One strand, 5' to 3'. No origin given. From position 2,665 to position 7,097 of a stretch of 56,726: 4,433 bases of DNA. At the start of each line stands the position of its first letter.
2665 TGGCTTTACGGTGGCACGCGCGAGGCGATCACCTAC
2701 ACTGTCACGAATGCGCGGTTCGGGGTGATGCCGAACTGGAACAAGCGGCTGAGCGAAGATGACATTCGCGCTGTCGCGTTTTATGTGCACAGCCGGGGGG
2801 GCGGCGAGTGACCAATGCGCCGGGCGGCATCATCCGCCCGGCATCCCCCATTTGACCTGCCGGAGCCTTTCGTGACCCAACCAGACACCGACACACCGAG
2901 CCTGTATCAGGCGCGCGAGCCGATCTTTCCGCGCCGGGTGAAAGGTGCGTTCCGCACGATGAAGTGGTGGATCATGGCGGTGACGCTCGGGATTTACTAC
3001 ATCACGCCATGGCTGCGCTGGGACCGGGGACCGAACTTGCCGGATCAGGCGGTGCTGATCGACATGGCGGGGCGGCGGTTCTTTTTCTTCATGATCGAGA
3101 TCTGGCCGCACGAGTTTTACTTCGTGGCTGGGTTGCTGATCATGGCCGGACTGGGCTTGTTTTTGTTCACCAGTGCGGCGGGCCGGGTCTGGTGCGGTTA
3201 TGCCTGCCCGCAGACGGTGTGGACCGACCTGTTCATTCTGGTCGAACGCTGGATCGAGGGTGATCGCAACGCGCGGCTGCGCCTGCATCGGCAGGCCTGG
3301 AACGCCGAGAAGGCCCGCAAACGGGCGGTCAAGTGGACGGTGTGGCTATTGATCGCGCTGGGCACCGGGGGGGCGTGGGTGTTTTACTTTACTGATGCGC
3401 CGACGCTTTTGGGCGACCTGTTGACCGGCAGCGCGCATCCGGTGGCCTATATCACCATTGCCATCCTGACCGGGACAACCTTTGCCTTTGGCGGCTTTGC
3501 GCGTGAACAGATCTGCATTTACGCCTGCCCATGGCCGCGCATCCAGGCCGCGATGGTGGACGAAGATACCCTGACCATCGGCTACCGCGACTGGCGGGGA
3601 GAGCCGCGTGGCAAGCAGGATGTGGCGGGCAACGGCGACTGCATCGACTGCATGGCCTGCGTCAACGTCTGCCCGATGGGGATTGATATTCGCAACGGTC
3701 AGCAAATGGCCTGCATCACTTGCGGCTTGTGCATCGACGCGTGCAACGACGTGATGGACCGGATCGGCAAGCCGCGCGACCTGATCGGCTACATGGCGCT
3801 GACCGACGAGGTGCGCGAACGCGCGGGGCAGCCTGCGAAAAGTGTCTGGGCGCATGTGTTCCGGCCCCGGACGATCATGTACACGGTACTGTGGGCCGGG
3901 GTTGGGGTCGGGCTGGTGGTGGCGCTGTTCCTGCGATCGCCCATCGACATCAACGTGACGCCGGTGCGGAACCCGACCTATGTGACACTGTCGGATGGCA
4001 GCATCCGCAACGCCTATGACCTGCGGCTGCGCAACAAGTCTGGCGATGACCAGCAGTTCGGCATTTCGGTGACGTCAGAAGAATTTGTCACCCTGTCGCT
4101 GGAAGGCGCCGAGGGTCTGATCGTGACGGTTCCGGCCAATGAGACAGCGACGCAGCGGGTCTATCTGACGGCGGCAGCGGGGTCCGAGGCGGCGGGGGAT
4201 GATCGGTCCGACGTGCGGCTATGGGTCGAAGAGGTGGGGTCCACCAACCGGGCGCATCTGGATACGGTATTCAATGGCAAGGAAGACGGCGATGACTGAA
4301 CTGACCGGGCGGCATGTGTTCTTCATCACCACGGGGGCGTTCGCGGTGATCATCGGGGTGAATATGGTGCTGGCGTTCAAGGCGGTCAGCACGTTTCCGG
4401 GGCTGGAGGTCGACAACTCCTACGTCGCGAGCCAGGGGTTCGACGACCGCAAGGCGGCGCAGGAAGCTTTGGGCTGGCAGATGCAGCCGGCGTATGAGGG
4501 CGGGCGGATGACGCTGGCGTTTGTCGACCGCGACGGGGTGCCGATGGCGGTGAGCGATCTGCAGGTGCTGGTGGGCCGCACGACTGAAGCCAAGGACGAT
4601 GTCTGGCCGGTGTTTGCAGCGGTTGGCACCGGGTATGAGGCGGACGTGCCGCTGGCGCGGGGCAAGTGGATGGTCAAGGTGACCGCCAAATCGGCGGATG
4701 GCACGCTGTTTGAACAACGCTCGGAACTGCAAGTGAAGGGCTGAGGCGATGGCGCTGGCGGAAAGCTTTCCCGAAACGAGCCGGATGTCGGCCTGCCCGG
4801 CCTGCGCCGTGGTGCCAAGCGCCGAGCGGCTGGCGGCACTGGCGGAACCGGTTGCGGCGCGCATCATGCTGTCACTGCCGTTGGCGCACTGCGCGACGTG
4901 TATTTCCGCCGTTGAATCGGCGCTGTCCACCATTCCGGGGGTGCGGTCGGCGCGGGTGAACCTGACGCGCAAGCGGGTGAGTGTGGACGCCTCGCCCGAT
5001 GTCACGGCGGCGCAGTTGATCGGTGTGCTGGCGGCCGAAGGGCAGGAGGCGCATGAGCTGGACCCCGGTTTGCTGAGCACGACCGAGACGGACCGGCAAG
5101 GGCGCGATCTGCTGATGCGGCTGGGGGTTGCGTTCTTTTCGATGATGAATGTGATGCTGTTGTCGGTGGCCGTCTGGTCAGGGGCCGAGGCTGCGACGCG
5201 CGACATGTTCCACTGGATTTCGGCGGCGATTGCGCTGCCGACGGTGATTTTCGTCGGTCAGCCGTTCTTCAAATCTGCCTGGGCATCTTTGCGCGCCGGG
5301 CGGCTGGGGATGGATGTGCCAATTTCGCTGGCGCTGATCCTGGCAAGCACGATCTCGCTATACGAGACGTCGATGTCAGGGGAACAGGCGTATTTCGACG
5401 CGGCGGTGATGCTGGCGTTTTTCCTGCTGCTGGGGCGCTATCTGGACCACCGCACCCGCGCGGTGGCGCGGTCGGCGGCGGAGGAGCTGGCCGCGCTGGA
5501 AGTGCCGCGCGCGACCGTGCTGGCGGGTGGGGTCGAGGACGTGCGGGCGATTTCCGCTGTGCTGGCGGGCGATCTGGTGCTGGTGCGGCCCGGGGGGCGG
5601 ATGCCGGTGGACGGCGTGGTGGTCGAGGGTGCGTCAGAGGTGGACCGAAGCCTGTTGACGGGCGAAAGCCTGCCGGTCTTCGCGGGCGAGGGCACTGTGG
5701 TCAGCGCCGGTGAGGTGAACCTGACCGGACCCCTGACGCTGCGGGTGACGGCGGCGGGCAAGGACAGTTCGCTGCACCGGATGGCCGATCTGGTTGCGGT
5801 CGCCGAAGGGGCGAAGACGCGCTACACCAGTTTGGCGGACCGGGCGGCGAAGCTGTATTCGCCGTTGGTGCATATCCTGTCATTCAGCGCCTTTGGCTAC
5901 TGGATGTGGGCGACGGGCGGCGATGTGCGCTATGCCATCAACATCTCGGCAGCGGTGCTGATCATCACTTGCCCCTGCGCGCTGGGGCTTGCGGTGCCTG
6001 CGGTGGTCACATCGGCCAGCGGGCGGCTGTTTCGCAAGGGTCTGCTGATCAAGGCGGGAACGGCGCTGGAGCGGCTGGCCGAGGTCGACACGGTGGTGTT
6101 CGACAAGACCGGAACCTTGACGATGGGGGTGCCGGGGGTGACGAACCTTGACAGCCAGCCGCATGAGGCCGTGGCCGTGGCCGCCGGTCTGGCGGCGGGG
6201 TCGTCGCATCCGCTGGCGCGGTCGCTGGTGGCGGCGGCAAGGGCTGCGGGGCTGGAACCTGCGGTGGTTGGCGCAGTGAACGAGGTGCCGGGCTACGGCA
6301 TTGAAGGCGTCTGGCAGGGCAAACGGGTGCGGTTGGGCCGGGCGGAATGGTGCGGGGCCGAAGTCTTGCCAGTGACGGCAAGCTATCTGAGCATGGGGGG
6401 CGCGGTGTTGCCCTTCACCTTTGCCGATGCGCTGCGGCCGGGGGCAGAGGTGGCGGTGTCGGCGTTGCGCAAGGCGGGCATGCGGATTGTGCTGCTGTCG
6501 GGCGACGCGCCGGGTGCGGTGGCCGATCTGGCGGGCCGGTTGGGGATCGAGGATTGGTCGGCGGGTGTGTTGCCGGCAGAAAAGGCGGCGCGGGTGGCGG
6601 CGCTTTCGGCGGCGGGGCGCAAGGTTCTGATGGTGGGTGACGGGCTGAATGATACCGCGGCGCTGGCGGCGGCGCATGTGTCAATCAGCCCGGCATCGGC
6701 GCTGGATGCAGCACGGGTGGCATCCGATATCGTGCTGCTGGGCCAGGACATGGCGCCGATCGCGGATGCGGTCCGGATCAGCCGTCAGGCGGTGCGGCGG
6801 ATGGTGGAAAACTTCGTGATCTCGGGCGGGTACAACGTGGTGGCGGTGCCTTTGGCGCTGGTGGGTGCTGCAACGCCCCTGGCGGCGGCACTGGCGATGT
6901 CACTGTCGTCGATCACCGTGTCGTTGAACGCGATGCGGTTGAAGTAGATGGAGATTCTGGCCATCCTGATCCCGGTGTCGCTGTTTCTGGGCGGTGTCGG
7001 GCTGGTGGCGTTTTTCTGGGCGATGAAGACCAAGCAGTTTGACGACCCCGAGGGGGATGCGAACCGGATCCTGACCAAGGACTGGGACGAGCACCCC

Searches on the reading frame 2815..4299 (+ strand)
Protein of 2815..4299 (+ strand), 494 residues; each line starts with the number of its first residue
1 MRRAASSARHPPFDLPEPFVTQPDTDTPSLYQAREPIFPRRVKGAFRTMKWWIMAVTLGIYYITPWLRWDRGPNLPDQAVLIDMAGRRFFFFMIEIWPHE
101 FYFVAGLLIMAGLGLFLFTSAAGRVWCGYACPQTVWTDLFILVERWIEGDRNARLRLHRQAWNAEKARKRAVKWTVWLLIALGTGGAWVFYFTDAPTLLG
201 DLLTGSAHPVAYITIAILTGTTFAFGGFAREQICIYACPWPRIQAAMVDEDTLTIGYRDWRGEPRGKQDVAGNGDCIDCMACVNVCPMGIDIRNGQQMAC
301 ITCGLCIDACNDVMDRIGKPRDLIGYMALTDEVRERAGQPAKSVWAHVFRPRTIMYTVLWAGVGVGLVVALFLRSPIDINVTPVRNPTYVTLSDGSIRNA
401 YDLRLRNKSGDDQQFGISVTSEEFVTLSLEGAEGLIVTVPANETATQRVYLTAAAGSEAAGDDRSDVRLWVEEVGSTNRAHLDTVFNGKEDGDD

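Call 103: search_protein_families(library=pfam, proteins=[window:2815-4299:+], max_evalue=0.00001)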
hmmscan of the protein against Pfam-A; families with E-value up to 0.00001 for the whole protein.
window:2815-4299:+ (494 aa): 7 families
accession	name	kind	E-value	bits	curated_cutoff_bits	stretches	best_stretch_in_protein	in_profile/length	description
PF13746.11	Fer4_18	-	2.1e-33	115.3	27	1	229-327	1-112/114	4Fe-4S dicluster domain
PF11614.14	FixG_C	-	4.8e-24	85.3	25.6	1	367-488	1-118/119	IG-like fold at C-terminal of FixG, putative oxidoreductase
PF13237.11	Fer4_10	-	2.3e-07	31.1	25.5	0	234-287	15-53/53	4Fe-4S dicluster domain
PF12838.12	Fer4_7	-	4.7e-07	30.6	27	0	233-290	7-52/52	4Fe-4S dicluster domain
PF13183.11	Fer4_8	-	7.7e-07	30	27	0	234-290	11-68/68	4Fe-4S dicluster domain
PF13187.11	Fer4_9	-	1.8e-06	28.3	27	0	233-289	7-50/52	4Fe-4S dicluster domain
PF12801.12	Fer4_5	-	1.9e-06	28.2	22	1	107-143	5-41/48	4Fe-4S binding domain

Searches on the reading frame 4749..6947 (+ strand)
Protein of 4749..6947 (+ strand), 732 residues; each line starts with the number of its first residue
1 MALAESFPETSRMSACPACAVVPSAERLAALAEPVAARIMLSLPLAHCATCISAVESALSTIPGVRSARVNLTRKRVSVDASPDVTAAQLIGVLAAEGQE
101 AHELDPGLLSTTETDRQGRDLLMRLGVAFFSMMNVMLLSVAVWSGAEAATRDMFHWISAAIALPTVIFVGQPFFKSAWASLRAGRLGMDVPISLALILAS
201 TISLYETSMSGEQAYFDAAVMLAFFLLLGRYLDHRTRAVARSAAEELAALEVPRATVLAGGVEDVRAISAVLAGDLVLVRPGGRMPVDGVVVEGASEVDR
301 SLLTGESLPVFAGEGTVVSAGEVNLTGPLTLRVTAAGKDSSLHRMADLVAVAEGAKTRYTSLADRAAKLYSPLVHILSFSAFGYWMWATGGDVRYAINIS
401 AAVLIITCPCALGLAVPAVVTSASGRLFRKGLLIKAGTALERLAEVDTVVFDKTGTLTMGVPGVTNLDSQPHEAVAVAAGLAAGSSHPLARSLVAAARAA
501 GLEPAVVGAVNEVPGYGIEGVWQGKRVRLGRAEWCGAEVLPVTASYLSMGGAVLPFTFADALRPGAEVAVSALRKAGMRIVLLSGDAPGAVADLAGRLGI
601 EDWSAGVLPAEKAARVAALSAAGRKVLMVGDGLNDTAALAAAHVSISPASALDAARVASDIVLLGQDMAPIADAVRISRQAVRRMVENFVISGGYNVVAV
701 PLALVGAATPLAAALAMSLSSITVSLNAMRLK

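Call 46: search_protein_families(library=pfam, proteins=[window:4749-6947:+], max_evalue=0.001)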
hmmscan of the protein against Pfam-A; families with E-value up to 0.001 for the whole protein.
window:4749-6947:+ (732 aa): 4 families
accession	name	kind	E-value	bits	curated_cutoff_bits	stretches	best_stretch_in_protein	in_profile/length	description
PF00122.25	E1-E2_ATPase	-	9e-45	152.8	28.1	1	251-430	3-181/181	E1-E2 ATPase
PF00702.32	Hydrolase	-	1.9e-24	87.6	26.4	1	446-643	1-191/191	haloacid dehalogenase-like hydrolase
PF00403.32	HMA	-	2.6e-10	41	24.8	1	47-90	8-52/62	Heavy-metal-associated domain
PF19803.4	DUF6286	-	0.00043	21.1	35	1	19-86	9-75/108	Family of unknown function (DUF6286)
